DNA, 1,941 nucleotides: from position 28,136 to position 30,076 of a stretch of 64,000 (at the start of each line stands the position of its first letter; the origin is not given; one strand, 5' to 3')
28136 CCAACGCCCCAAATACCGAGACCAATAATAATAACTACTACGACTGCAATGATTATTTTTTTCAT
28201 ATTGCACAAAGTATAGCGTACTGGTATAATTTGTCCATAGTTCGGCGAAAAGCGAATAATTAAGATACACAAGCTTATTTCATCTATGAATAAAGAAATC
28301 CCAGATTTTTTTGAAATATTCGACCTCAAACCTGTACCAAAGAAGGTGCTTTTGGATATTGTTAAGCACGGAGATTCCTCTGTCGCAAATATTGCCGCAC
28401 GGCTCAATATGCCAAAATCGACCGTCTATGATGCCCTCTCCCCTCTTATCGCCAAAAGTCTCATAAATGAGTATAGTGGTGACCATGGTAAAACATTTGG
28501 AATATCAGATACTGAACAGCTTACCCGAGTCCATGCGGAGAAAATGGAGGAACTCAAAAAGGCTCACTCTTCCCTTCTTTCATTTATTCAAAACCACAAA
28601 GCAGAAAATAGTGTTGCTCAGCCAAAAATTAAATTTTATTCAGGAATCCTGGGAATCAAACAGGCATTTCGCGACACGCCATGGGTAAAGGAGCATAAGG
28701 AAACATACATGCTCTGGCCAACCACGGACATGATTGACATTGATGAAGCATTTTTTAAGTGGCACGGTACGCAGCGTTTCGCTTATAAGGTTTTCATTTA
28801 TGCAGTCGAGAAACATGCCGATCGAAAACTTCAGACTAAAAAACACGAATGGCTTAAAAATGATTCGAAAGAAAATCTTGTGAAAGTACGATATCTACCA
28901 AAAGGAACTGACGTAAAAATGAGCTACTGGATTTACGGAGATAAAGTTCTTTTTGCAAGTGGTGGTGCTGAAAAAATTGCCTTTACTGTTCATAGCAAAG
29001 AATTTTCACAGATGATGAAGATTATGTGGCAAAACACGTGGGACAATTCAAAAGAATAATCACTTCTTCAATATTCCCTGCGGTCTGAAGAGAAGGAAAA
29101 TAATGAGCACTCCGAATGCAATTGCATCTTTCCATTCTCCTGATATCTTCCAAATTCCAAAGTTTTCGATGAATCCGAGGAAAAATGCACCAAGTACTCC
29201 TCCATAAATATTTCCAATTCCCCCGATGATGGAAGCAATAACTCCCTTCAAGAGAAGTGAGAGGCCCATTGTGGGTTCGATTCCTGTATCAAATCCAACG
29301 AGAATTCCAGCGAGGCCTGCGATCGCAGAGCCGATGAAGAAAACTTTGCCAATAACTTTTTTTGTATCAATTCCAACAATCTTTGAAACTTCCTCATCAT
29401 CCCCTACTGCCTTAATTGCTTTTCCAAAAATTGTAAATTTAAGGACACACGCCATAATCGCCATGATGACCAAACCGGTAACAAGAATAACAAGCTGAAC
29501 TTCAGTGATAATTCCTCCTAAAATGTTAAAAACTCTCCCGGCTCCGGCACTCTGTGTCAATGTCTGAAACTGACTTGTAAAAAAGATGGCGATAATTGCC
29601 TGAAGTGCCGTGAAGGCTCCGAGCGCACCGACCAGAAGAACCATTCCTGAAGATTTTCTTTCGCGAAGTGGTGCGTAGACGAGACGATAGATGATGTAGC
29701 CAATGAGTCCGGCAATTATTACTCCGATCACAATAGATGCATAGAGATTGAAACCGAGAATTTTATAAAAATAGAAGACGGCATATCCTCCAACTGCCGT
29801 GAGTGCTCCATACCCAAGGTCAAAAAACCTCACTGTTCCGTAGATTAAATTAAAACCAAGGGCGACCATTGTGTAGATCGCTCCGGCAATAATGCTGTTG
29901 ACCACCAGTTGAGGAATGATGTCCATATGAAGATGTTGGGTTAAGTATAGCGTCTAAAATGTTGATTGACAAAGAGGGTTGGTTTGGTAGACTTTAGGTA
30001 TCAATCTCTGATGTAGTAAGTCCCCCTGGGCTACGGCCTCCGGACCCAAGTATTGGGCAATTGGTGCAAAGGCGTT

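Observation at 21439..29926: Liv-type ABC importer with three TM-anchored SBP paralogs and two embedded TrmB-family regulators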

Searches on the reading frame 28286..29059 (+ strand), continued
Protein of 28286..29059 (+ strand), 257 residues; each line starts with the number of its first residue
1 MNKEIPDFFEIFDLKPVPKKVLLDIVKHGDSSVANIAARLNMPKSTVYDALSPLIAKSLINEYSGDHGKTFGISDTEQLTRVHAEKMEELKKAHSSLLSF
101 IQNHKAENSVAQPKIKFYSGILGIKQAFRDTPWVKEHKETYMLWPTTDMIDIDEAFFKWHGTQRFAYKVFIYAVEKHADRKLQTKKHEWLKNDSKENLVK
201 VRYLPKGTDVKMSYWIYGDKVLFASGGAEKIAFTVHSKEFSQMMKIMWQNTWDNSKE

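Call 24: predict_structure(alignment_id=A1)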
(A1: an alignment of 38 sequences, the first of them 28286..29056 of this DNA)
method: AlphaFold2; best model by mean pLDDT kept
length: 257 residues; sequences in the alignment: 38
mean_pLDDT: 90.6   pTM: 0.57
mean pLDDT of the five models: 90.6, 89.3, 87.7, 87.3, 85.8
residues with pLDDT >= 90: 189; 70-90: 52; 50-70: 13; < 50: 3
segments of 3 or more residues with pLDDT < 50: none
pLDDT, mean of each block of 10 residues (from residue 1): 60 90 94 97 97 93 91 87 86 81 60 91 97 97 95 96 97 96 91 94 94 95 93 96 95 94
secondary structure, 60 per line:
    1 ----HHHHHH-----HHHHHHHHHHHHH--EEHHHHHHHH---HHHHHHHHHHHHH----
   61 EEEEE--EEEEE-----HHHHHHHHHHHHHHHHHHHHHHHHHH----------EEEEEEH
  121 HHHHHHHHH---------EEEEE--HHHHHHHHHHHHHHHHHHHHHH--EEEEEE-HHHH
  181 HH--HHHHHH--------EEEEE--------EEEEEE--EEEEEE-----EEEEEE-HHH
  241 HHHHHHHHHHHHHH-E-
elements in order: H5-10 H16-28 H33-40 H44-56 E61-65 E68-72 H78-103 E114-119 H120-129 E139-143 H146-167 E170-175 H177-182 H185-190 E199-203 E212-217 E220-225 E231-236 H238-254
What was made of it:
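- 28286..29059 (+): TrmBL2-like one-component regulator (257 aa): wHTH, long helix and a PLD-like C-terminal domain. AF2 pLDDT is 90.6 (call 24).
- On TrmB family transcription regulators: The model ends after the PLD-like subdomain (call 24).
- Model pLDDT is 90.6 (call 24).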

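Call 27: fold_search(model_id=the predicted structure, library=pdb)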
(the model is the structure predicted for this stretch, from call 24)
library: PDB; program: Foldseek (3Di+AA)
matches with E <= 10: 1498; with E <= 0.001: 21
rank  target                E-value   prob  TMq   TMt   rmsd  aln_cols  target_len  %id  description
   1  5bpd_B                2.4e-12  1.00  0.40  0.40  19.9       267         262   14  Structure of TrmBL2, an archaeal chromatin protein, shows a novel mode of DNA binding. (released 2015-09-02)
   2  5bpd_D                2.9e-12  1.00  0.39  0.39  18.4       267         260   15  Structure of TrmBL2, an archaeal chromatin protein, shows a novel mode of DNA binding. (released 2015-09-02)
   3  5bpd_C                4.4e-12  1.00  0.39  0.39  18.5       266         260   15  Structure of TrmBL2, an archaeal chromatin protein, shows a novel mode of DNA binding. (released 2015-09-02)
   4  5bpi_D                8.5e-12  1.00  0.39  0.39  18.6       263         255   16  Structure of TrmBL2, an archaeal chromatin protein, shows a novel mode of DNA binding. (released 2015-09-02)
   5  5bqt_A                9.0e-12  1.00  0.38  0.37  19.5       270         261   15  Structure of TrmBL2, an archaeal chromatin protein, shows a novel mode of DNA binding. (released 2015-09-02)
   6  5bpi_C                2.5e-11  1.00  0.39  0.39  18.5       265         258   16  Structure of TrmBL2, an archaeal chromatin protein, shows a novel mode of DNA binding. (released 2015-09-02)
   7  5box_A                3.8e-11  1.00  0.41  0.40  19.3       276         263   14  Structure of TrmBL2, an archaeal chromatin protein, shows a novel mode of DNA binding. (released 2015-09-02)
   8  5bqt_B                8.8e-11  1.00  0.40  0.40  19.5       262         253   15  Structure of TrmBL2, an archaeal chromatin protein, shows a novel mode of DNA binding. (released 2015-09-02)
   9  6ehi_A                2.2e-06  1.00  0.38  0.57   5.2       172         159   10  NucT from Helicobacter pylori (released 2018-01-17)
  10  6ehi_D                4.7e-06  1.00  0.40  0.61   5.0       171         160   10  NucT from Helicobacter pylori (released 2018-01-17)
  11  6ehi_B                1.3e-05  1.00  0.38  0.58   5.2       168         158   12  NucT from Helicobacter pylori (released 2018-01-17)
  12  4urj_C                1.9e-05  1.00  0.36  0.52   5.5       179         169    9  Crystal structure of human BJ-TSA-9 (released 2014-10-01)
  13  4urj_A                2.1e-05  1.00  0.40  0.56   4.5       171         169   11  Crystal structure of human BJ-TSA-9 (released 2014-10-01)
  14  7e0m_A                4.1e-05  1.00  0.36  0.26   6.1       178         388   10  Crystal structure of phospholipase D (released 2021-12-22)
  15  2f5t_X                8.4e-05  1.00  0.39  0.43   3.7       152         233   12  Crystal Structure of the sugar binding domain of the archaeal transcriptional regulator TrmB (released 2006-02-21)
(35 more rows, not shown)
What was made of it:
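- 28286..29059 (+): Foldseek top hit is TrmBL2 5bpd at 2e-12 (call 27).
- Foldseek top hits are full-length TrmBL2 at E 2e-12, and the TrmB effector domain 2f5t at 8e-5 (call 27).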

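Call 48: find_encoding_contigs(protein=P0002, flank=10000, max_places=1)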
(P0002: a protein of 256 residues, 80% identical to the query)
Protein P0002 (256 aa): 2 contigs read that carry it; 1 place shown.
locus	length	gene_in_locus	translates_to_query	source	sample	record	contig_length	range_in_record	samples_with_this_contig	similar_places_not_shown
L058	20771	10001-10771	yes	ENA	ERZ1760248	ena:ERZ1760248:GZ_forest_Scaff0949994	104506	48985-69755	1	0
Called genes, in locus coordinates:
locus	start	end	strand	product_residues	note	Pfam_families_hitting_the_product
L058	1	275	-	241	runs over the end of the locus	PF02463:SMC_N (faint), PF13476:AAA_23 (weak), PF00005:ABC_tran, PF13304:AAA_21 (faint)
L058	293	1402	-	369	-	PF13433:Peripla_BP_5, PF13458:Peripla_BP_6, PF01094:ANF_receptor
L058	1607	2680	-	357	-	PF13458:Peripla_BP_6, PF01094:ANF_receptor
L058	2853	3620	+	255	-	PF01978:TrmB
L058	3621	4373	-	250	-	PF02463:SMC_N (weak), PF13175:AAA_15 (faint), PF13476:AAA_23 (weak), PF00005:ABC_tran, PF13304:AAA_21 (faint), PF12399:BCA_ABC_TP_C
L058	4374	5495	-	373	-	PF13433:Peripla_BP_5 (weak), PF13458:Peripla_BP_6, PF01094:ANF_receptor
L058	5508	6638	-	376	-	PF13433:Peripla_BP_5, PF13458:Peripla_BP_6, PF01094:ANF_receptor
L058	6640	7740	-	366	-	PF13433:Peripla_BP_5 (weak), PF13458:Peripla_BP_6, PF01094:ANF_receptor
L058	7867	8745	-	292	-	PF02653:BPD_transp_2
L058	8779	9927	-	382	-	PF13433:Peripla_BP_5, PF13458:Peripla_BP_6, PF01094:ANF_receptor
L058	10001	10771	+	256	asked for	PF01978:TrmB (weak)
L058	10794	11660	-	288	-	PF02653:BPD_transp_2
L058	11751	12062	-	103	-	-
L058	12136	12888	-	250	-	-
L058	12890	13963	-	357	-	-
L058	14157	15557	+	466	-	PF00772:DnaB, PF03796:DnaB_C, PF13481:AAA_25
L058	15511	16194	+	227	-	PF21176:RecR_HhH (faint), PF13662:Toprim_4, PF21175:RecR_C (weak)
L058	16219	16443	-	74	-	-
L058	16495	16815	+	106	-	-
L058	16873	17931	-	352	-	PF20667:Sec10_N (faint), PF02646:RmuC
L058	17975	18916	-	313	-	PF04389:Peptidase_M28 (weak)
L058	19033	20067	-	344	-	-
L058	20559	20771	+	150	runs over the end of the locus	PF09424:YqeY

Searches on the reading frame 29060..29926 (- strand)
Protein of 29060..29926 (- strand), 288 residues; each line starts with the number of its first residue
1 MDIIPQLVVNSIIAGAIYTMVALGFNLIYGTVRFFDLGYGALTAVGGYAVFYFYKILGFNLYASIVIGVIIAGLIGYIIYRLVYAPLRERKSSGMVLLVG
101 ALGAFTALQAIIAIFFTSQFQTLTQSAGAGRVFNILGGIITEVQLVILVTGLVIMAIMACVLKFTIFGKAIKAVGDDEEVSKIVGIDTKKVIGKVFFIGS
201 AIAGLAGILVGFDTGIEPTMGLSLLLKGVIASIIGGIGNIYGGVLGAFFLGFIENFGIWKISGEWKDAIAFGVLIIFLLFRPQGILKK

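Call 3: search_protein_families(library=pfam, proteins=[window:29060-29926:-], max_evalue=0.01)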
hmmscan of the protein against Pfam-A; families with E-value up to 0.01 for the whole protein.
window:29060-29926:- (288 aa): 1 family
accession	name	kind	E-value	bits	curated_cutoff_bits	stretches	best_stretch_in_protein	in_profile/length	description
PF02653.21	BPD_transp_2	-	3.6e-43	148.1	26.8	1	8-278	2-269/269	Branched-chain amino acid transport system / permease component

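Call 4: search_protein_families(library=ncbifam, proteins=[window:29060-29926:-], max_evalue=0.01)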
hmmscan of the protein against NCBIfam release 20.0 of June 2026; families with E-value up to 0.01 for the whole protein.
window:29060-29926:- (288 aa): 10 families
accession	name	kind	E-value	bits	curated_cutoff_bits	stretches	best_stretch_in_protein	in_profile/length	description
TIGR03409.1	urea_trans_UrtB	equivalog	2.6e-33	115.9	250.3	1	8-286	4-286/291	urea ABC transporter permease subunit UrtB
NF008011.0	PRK10740.1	equivalog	2e-31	109.8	379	1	6-287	10-301/308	high-affinity branched-chain amino acid ABC transporter permease LivH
TIGR03622.1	urea_t_UrtB_arc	equivalog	2.2e-17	63.3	374.25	1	16-285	12-276/284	urea ABC transporter, permease protein UrtB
TIGR03408.1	urea_trans_UrtC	equivalog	9.1e-11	42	296.2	1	58-286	89-311/313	urea ABC transporter permease subunit UrtC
NF008450.0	PRK11301.1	subfamily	3.5e-09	36.6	366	2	143-286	264-406/418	high-affinity branched-chain amino acid ABC transporter permease LivM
NF040906.3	GguB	equivalog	3.8e-09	36.2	450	1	146-276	226-364/375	multiple monosaccharide ABC transporter permease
NF011961.0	PRK15432.1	equivalog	4.4e-06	26.2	388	1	16-280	45-303/344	autoinducer 2 ABC transporter permease LsrC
NF007067.0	PRK09512.1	equivalog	6.9e-05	22.2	398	1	10-261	48-297/321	ribose ABC transporter permease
NF008441.0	PRK11285.1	equivalog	0.0015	17.7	378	1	19-255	67-296/333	L-arabinose ABC transporter permease AraH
NF047929.1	ABC_B6_perm_2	equivalog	0.0017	17.6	400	1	62-208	101-247/337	putative B6 ABC transporter permease subunit 2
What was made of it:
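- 29060..29926 (-): livH-type permease (288 aa), tail-to-tail with the regulator at a 0-bp gap. Best NCBIfam matches are UrtB and LivH (calls 3, 4).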
